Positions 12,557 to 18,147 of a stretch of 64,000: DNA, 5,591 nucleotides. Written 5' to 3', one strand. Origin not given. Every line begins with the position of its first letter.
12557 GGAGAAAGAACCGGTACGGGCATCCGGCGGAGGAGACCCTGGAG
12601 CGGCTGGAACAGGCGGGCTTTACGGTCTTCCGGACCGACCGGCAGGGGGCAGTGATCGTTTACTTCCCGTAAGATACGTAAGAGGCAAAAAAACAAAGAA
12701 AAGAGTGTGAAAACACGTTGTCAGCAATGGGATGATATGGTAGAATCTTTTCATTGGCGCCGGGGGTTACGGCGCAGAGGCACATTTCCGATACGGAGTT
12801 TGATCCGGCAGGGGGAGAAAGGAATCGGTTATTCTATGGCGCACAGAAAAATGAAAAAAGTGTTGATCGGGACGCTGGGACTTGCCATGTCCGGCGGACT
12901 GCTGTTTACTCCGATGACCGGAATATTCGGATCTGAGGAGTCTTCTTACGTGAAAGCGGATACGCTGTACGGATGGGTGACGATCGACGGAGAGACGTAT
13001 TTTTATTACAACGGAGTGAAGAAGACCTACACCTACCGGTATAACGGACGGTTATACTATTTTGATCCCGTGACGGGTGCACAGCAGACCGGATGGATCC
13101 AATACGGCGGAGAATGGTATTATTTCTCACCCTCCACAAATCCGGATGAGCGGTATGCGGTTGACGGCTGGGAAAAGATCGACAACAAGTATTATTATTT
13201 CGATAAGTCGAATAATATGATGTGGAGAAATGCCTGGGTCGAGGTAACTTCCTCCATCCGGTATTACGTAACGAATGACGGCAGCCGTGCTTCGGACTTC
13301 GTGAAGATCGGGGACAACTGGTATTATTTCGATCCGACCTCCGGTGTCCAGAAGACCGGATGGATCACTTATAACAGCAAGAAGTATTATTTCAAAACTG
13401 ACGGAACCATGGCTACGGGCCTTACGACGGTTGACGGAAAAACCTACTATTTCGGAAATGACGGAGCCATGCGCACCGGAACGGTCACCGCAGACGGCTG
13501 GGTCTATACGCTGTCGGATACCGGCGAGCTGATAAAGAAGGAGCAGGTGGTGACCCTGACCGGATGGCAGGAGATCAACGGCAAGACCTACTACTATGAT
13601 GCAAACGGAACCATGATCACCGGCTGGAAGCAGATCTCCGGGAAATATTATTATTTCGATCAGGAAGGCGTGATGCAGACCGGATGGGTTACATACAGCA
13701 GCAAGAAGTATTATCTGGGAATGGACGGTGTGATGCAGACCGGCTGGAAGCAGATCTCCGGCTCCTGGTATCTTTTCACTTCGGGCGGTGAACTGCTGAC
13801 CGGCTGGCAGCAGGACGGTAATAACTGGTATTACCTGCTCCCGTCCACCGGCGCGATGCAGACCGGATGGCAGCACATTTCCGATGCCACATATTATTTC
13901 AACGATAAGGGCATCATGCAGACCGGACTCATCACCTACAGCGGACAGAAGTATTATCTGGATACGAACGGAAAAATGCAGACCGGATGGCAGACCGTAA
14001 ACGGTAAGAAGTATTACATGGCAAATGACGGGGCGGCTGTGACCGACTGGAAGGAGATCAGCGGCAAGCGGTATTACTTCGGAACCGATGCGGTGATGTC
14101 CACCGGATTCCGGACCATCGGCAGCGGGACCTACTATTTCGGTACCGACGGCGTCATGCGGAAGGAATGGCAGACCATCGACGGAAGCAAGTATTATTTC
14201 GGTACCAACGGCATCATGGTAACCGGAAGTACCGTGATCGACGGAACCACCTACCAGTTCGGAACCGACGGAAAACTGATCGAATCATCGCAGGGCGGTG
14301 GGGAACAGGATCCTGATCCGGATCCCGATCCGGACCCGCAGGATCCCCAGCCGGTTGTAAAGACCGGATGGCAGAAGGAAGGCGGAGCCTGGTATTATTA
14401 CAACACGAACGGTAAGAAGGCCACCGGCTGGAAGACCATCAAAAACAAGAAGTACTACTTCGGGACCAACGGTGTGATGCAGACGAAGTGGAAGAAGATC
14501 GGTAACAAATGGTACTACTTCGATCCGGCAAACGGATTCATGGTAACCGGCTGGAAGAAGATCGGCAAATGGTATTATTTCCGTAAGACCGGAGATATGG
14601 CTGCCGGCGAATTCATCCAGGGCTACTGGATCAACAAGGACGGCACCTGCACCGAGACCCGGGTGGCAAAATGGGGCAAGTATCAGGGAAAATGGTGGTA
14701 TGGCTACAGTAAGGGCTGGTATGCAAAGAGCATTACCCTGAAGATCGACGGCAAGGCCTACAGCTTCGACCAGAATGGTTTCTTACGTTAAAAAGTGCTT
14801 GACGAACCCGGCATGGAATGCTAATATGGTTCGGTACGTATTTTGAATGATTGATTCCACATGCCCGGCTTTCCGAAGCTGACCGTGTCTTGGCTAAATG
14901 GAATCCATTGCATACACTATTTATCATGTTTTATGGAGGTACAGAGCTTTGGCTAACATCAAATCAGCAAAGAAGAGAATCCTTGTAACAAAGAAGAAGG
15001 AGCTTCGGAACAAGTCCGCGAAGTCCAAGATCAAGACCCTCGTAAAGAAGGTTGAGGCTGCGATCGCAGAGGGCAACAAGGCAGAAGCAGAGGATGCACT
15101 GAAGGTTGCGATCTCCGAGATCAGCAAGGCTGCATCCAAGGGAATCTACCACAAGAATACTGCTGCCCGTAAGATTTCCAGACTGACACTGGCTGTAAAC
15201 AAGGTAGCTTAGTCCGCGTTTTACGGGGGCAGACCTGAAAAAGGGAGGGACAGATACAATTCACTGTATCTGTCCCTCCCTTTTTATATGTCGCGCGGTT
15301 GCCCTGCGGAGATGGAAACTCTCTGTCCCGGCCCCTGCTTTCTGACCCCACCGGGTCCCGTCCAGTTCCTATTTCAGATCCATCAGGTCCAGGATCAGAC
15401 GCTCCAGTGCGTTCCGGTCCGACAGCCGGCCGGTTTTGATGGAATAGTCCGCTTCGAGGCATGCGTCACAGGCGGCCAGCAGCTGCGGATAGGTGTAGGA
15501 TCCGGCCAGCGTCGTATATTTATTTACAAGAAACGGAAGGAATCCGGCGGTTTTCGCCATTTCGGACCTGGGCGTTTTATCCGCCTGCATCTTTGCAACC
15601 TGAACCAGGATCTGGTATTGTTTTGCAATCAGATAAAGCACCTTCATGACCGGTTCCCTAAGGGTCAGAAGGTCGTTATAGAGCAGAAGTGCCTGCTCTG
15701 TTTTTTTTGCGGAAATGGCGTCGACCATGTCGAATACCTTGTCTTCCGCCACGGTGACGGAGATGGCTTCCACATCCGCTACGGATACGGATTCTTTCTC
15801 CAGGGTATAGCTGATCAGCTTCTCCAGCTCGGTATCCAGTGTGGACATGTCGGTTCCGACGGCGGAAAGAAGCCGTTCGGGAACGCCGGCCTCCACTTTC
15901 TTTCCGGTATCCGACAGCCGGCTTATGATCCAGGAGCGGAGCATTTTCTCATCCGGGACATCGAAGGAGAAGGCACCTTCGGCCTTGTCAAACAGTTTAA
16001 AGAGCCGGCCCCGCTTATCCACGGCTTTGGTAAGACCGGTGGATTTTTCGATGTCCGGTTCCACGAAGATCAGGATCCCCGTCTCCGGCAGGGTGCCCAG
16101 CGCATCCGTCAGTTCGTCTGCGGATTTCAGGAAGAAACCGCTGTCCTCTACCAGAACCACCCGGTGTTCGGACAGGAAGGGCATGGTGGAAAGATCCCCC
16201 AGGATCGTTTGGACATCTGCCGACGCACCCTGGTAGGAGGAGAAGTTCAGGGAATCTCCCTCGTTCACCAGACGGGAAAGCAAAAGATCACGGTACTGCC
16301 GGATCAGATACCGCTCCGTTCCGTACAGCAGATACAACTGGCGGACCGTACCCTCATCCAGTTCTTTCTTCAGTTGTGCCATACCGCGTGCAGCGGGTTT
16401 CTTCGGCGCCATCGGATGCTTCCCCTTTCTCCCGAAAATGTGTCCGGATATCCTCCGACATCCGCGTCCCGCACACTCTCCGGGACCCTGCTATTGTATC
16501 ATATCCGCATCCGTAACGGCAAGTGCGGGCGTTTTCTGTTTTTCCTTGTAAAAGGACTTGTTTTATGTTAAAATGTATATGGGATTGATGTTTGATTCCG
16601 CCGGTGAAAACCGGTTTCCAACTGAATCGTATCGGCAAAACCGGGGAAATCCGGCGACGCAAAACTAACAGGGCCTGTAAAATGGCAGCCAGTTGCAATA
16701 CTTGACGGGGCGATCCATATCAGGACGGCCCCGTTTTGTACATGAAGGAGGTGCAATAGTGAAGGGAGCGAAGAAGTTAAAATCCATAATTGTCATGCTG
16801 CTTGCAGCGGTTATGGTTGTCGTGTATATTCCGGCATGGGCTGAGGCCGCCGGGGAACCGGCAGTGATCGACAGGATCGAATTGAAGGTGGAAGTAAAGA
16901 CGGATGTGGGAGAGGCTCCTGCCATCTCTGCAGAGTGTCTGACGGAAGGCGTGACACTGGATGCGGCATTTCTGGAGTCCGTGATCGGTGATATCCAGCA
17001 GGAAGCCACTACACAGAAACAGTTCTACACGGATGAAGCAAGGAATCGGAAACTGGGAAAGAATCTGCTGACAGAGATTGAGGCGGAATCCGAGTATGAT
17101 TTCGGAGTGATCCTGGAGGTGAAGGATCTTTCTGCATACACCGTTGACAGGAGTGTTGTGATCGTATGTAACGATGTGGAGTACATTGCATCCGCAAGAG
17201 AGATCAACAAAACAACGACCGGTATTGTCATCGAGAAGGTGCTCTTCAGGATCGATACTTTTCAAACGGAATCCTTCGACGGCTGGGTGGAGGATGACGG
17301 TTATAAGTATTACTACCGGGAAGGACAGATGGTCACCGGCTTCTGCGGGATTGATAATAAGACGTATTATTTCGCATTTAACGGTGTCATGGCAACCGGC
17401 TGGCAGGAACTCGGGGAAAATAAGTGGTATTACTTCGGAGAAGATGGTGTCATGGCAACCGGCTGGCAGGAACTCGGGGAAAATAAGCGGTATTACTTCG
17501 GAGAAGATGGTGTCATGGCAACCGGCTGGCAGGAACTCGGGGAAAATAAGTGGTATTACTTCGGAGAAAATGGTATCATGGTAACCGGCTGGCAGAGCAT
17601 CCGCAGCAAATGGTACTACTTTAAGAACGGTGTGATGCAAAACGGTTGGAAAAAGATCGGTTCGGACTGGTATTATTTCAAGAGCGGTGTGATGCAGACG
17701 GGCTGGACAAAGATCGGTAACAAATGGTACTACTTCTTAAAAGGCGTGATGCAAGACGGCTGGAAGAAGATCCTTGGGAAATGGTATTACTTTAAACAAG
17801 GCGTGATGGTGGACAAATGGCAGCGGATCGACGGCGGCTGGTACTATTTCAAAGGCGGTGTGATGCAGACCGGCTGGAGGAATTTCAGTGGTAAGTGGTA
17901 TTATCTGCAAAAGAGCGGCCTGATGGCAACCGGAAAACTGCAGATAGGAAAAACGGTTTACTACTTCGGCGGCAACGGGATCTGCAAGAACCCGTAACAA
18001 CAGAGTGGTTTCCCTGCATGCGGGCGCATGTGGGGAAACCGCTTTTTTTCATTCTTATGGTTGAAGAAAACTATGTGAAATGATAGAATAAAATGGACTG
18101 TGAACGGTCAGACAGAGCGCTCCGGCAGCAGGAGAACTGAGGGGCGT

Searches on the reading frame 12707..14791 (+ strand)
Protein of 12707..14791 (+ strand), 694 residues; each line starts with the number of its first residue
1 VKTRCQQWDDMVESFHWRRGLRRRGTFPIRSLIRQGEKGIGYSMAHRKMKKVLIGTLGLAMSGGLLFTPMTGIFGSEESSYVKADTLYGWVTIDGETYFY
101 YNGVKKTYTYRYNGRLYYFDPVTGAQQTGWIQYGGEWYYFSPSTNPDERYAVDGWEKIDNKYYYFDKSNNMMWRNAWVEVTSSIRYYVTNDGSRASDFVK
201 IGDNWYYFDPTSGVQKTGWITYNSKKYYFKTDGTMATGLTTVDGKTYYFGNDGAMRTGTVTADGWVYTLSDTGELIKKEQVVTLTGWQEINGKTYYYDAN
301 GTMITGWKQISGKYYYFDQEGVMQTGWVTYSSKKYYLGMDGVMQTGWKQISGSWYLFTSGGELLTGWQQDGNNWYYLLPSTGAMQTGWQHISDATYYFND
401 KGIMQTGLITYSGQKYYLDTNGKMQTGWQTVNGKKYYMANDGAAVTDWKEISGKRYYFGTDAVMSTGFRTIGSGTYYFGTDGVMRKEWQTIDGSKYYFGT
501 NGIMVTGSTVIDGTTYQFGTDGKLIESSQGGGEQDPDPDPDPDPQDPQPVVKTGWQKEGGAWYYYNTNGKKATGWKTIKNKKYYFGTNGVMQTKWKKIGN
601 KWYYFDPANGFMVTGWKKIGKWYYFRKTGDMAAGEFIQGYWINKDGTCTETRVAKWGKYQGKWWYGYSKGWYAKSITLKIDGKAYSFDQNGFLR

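Call 7: search_protein_families(library=pfam, proteins=[window:12707-14791:+], max_evalue=0.001)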
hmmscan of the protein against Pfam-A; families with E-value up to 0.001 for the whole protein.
window:12707-14791:+ (694 aa): 3 families
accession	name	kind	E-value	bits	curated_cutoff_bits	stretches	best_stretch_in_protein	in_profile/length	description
PF19127.6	Choline_bind_3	-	2.1e-101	332.1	27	13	572-614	1-44/47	Choline-binding repeat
PF01473.26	Choline_bind_1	-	6.3e-86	278.9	20.5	12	305-323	1-19/19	Putative cell wall binding repeat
PF19085.6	Choline_bind_2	-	2.5e-09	37.6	27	2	486-523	5-37/38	Choline-binding repeat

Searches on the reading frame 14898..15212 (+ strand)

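Call 7: search_protein_families(library=pfam, proteins=[window:14898-15212:+], max_evalue=0.001)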
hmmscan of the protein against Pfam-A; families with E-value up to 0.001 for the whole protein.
window:14898-15212:+ (104 aa): 1 family
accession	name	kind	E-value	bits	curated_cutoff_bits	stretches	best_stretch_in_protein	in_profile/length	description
PF01649.23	Ribosomal_S20p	-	4e-31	107.9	29.5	1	19-101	1-83/83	Ribosomal protein S20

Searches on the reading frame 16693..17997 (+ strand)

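Call 7: search_protein_families(library=pfam, proteins=[window:16693-17997:+], max_evalue=0.001)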
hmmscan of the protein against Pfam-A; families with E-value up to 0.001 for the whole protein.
window:16693-17997:+ (434 aa): 2 families
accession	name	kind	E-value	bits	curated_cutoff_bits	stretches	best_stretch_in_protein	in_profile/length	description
PF19127.6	Choline_bind_3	-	1.8e-45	153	27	7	234-277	1-44/47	Choline-binding repeat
PF01473.26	Choline_bind_1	-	1.7e-42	142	20.5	4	235-254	1-19/19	Putative cell wall binding repeat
